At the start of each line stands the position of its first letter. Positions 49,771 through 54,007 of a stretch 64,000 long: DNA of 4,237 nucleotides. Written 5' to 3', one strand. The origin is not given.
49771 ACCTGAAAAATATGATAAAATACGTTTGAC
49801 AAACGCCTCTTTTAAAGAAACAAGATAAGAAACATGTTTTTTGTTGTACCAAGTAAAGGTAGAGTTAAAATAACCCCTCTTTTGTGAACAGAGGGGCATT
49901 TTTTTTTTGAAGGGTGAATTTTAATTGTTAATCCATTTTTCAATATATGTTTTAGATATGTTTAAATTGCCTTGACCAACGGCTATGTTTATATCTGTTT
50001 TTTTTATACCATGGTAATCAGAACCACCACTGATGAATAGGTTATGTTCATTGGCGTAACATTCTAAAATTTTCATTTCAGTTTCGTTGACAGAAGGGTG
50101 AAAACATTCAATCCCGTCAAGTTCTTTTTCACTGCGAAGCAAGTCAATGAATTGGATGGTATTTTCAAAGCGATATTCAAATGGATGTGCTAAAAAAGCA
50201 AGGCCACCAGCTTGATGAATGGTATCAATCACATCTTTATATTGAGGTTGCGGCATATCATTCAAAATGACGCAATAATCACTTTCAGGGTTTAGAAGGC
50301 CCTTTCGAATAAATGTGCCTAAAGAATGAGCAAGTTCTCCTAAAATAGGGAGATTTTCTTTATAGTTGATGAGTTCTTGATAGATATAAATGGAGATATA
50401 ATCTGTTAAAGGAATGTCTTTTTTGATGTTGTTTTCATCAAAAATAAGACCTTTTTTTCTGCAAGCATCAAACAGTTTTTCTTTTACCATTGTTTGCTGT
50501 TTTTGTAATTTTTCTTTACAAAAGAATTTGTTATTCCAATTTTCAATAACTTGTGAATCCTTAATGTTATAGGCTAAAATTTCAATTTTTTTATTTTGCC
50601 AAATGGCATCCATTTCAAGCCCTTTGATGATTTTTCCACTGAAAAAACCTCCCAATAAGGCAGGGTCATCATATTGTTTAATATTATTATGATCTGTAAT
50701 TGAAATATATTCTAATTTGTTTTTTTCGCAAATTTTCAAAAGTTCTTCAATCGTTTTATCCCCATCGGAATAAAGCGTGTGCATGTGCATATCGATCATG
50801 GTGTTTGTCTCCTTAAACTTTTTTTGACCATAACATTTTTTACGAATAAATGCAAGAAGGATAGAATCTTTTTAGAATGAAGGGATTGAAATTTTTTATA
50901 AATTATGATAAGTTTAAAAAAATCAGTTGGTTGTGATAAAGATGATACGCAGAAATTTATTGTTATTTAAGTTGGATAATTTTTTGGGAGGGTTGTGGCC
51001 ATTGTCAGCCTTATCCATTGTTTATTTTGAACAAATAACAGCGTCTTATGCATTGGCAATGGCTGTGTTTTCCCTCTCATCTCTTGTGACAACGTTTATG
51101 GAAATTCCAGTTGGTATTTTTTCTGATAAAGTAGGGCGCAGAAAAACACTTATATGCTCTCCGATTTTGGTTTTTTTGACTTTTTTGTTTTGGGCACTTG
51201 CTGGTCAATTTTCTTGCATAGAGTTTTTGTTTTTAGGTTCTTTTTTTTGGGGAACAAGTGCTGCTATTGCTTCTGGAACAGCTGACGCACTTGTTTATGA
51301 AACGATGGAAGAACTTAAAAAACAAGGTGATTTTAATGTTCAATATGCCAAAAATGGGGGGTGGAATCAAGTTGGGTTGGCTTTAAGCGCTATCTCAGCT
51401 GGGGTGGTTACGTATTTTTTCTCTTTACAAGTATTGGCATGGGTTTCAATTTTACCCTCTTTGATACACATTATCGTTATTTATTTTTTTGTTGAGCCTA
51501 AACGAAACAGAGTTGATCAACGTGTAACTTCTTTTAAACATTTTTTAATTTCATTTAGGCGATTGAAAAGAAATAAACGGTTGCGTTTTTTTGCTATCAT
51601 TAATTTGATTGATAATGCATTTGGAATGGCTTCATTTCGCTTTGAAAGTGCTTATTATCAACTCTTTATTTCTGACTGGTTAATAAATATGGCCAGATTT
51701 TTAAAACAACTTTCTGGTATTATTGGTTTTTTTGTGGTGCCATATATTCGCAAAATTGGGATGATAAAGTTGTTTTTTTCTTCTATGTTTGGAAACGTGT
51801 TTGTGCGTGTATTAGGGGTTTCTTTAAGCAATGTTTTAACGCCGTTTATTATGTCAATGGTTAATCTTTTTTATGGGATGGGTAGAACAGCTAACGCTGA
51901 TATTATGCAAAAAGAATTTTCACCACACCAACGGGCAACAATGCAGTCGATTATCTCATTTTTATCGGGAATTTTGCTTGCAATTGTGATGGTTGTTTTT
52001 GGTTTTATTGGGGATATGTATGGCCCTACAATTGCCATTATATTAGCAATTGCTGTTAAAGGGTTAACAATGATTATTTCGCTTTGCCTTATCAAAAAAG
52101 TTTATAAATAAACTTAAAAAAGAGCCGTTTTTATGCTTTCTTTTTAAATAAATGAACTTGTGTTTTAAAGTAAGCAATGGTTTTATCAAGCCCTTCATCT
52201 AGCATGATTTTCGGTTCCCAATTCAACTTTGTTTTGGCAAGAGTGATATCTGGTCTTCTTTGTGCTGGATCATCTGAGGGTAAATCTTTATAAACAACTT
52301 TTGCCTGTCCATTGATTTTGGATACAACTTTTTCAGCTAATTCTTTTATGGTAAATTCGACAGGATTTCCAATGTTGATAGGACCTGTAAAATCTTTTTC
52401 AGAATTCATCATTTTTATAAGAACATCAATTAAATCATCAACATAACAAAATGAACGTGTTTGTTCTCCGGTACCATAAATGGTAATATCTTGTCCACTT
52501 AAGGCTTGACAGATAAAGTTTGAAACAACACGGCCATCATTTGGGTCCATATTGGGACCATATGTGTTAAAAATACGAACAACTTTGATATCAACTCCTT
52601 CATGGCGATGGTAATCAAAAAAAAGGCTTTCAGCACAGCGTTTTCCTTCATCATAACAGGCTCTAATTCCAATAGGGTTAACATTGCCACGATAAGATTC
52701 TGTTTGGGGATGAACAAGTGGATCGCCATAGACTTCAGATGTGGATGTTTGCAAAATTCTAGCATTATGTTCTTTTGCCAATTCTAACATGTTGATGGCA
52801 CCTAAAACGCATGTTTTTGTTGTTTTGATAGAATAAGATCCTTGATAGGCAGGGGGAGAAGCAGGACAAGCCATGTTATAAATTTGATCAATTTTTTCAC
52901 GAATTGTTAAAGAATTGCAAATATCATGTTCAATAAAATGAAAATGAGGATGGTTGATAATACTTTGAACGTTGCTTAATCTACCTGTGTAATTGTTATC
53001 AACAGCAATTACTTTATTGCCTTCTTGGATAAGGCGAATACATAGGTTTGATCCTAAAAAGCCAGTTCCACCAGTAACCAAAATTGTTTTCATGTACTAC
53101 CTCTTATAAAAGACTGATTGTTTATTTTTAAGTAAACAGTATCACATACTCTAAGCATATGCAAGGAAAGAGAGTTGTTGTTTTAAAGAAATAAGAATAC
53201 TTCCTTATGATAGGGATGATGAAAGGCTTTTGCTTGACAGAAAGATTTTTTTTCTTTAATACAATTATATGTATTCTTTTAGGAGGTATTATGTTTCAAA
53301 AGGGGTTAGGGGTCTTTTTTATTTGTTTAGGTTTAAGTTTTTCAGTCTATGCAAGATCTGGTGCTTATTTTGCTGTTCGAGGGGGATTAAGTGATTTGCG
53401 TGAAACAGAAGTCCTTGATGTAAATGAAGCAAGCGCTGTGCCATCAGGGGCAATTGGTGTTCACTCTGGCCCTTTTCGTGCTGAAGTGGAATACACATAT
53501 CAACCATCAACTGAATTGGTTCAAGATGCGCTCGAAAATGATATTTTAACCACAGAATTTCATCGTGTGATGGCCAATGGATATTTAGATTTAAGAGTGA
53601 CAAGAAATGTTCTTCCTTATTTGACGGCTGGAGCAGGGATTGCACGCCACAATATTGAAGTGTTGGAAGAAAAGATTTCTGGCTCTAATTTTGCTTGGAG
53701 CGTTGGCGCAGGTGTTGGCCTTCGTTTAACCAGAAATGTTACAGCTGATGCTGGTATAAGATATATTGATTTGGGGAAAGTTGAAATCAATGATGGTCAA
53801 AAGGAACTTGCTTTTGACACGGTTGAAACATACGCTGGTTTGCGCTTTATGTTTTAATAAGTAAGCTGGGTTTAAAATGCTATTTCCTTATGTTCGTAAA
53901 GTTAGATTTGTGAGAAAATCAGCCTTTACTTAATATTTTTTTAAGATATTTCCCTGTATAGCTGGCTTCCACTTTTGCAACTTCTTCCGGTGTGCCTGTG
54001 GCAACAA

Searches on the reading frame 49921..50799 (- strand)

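Call 47: search_protein_families(library=pfam, proteins=[window:49921-50799:-], max_evalue=0.00001)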
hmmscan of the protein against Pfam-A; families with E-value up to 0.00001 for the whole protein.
window:49921-50799:- (292 aa): 1 family
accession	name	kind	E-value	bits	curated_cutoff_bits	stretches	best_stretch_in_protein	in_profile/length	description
PF02811.25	PHP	-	7.6e-10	39.8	26.4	1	3-221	1-111/164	PHP domain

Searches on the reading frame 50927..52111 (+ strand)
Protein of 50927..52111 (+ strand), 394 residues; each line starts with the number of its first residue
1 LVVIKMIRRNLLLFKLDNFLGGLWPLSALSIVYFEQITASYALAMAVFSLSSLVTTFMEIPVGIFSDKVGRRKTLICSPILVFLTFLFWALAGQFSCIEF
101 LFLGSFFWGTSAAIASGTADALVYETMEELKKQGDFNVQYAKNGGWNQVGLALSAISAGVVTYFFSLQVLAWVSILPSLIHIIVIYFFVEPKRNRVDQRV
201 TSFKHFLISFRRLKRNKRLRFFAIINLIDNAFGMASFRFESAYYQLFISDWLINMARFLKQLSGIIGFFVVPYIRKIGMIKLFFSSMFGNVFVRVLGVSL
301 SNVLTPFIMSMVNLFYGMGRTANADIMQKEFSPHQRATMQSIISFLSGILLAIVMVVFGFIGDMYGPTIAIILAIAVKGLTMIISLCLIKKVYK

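Call 47: search_protein_families(library=pfam, proteins=[window:50927-52111:+], max_evalue=0.00001)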
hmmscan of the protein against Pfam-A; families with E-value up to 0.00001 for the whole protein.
window:50927-52111:+ (394 aa): 1 family
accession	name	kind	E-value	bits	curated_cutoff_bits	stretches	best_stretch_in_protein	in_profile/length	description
PF07690.21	MFS_1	-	1.2e-20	74.2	33.4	1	27-352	17-344/347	Major Facilitator Superfamily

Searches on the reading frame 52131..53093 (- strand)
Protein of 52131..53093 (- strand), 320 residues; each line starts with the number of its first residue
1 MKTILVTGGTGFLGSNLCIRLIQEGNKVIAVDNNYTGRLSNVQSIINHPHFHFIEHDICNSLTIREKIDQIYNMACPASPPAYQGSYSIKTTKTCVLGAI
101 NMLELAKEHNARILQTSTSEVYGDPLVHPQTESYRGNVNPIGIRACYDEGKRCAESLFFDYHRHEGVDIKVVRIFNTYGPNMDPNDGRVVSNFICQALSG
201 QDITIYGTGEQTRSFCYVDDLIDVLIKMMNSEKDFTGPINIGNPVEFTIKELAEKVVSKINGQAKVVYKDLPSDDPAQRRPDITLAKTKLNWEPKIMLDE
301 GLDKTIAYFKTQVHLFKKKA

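Call 47: search_protein_families(library=pfam, proteins=[window:52131-53093:-], max_evalue=0.00001)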
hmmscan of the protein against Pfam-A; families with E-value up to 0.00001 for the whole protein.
window:52131-53093:- (320 aa): 6 families
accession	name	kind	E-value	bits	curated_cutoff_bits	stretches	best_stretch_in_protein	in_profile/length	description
PF16363.11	GDP_Man_Dehyd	-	1e-50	173.5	27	1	5-305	1-332/332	GDP-mannose 4,6 dehydratase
PF01370.27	Epimerase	-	1.1e-48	166.2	20.9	1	4-242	1-240/240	NAD dependent epimerase/dehydratase family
PF01073.25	3Beta_HSD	-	4.8e-12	45.9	22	1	5-225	1-225/280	3-beta hydroxysteroid dehydrogenase/isomerase family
PF02719.21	Polysacc_synt_2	-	2e-08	34.2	20.2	0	4-112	1-121/293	Polysaccharide biosynthesis protein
PF07993.18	NAD_binding_4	-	1.3e-07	31.5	20.1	0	65-192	86-219/258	Male sterility protein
PF04321.23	RmlD_sub_bind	-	3e-06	27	27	1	3-267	2-238/287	RmlD substrate binding domain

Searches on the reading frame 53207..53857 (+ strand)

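Call 47: search_protein_families(library=pfam, proteins=[window:53207-53857:+], max_evalue=0.00001)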
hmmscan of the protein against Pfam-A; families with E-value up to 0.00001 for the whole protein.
window:53207-53857:+ (216 aa): 1 family
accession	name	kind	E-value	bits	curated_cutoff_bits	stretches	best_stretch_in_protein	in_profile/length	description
PF13505.12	OMP_b-brl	-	5.9e-13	49.8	28.7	1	44-214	10-175/175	Outer membrane protein beta-barrel domain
